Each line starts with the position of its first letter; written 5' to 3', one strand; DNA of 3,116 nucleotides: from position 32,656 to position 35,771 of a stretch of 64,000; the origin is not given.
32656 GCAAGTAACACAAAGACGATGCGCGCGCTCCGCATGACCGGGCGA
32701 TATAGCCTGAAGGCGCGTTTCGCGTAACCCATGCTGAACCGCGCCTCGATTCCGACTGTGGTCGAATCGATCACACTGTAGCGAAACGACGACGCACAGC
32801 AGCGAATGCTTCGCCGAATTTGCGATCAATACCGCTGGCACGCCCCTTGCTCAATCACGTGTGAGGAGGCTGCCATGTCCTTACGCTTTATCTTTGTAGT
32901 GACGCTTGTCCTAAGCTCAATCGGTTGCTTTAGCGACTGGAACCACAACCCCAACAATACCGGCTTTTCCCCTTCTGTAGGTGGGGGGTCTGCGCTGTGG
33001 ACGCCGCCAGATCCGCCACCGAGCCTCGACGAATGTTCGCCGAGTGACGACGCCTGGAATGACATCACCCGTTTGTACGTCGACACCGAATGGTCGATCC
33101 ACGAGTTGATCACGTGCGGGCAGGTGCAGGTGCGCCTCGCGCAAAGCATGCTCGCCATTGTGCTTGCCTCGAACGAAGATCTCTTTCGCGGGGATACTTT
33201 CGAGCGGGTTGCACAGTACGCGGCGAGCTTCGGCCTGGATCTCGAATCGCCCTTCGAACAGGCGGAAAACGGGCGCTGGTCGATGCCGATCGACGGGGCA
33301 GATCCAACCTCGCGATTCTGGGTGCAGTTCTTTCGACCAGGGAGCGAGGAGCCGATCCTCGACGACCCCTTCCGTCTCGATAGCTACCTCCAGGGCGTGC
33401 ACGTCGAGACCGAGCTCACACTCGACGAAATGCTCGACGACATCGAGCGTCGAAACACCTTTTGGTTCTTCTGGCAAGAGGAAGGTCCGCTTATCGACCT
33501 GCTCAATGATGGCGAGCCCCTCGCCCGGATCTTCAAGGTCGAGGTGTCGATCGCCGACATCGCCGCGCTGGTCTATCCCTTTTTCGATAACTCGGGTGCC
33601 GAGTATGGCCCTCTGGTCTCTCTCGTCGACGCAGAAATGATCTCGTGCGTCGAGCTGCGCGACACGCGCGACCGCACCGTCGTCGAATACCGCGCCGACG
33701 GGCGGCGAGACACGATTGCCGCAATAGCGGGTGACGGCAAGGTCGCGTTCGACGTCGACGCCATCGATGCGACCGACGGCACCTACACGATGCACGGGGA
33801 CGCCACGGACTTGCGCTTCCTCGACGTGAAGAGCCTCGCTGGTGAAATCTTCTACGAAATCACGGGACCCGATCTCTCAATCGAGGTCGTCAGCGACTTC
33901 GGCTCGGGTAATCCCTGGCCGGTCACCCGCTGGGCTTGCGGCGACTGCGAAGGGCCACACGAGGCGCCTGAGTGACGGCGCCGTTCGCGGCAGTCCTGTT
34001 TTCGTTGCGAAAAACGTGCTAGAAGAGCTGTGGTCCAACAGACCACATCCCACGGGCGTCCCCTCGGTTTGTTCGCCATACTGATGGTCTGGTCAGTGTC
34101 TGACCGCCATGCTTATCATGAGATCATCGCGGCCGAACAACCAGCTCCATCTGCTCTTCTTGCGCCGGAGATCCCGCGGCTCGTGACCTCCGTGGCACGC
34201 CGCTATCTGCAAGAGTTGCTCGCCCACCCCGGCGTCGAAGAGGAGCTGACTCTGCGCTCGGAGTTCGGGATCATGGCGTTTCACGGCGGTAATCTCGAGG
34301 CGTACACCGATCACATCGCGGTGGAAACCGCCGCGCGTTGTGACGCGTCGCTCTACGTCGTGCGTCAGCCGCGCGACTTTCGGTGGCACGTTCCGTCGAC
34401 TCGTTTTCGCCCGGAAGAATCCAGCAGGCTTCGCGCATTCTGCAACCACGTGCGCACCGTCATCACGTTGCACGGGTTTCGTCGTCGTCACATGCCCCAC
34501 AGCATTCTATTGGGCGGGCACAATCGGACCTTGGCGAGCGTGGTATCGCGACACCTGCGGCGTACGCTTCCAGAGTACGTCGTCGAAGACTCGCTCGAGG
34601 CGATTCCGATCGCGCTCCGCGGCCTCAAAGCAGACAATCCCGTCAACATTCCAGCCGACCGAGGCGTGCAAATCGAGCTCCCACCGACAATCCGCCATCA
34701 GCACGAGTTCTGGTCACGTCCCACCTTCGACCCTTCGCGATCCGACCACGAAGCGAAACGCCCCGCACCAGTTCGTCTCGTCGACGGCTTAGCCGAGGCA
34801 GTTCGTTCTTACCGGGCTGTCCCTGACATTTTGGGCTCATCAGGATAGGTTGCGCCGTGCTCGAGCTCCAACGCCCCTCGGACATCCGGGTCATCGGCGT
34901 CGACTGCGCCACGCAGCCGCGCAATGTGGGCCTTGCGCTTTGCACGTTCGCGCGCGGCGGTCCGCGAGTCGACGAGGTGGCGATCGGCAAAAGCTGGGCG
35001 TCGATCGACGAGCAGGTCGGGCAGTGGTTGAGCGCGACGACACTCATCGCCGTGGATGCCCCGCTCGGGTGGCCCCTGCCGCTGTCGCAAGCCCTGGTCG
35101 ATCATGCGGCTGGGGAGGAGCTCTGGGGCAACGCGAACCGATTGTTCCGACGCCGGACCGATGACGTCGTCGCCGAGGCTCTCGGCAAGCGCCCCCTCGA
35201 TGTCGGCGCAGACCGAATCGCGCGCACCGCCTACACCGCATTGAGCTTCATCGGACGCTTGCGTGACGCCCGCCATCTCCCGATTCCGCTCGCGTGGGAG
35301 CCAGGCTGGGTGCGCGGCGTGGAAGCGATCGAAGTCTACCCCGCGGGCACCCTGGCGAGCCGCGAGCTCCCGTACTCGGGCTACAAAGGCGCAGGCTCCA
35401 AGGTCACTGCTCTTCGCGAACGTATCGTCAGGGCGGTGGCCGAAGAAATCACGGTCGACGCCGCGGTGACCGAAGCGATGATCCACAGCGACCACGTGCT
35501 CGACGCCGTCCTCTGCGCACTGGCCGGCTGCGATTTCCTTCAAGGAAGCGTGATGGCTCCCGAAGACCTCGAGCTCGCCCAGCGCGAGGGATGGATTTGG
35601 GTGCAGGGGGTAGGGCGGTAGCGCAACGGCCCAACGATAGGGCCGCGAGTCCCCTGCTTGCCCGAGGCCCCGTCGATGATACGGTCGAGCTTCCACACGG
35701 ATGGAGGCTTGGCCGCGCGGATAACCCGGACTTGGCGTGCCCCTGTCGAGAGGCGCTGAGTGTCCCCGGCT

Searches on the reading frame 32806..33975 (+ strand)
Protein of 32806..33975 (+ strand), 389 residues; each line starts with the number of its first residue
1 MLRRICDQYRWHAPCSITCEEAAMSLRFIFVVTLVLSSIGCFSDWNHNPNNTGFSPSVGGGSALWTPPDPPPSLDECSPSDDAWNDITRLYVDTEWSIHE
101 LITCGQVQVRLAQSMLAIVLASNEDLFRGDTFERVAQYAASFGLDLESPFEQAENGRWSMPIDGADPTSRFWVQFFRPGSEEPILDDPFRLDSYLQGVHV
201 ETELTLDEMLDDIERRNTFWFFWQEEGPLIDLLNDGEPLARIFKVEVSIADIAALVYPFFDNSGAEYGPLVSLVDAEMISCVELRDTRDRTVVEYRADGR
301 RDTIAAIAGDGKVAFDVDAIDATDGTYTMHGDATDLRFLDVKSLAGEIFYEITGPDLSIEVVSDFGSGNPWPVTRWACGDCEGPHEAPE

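Call 11: search_protein_families(library=pfam, proteins=[window:32806-33975:+], max_evalue=0.01)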
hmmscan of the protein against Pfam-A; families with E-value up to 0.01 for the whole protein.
window:32806-33975:+ (389 aa): 0 families

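Call 33: search_protein_families(library=pfam, proteins=[window:32875-33975:+], max_evalue=5)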
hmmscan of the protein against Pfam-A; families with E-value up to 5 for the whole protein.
window:32875-33975:+ (366 aa): 1 family
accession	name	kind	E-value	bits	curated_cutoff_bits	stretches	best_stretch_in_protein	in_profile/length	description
PF03244.19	PSI_PsaH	-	0.033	14.1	25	1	270-322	31-83/139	Photosystem I reaction centre subunit VI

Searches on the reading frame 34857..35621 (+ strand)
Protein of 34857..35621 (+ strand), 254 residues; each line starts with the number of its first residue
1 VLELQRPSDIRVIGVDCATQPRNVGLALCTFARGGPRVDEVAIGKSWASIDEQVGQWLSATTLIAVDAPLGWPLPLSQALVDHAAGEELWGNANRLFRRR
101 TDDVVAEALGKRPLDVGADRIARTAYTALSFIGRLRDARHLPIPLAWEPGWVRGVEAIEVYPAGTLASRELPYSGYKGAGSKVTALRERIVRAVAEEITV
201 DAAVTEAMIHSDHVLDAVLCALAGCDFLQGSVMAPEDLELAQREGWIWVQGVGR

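Call 59: search_protein_families(library=pfam, proteins=[window:34857-35621:+], max_evalue=0.0001)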
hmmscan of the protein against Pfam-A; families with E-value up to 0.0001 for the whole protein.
window:34857-35621:+ (254 aa): 1 family
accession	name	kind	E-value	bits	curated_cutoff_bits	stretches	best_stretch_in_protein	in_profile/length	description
PF04250.19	DUF429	-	2.6e-17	63.7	23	1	14-237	1-211/214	Protein of unknown function (DUF429)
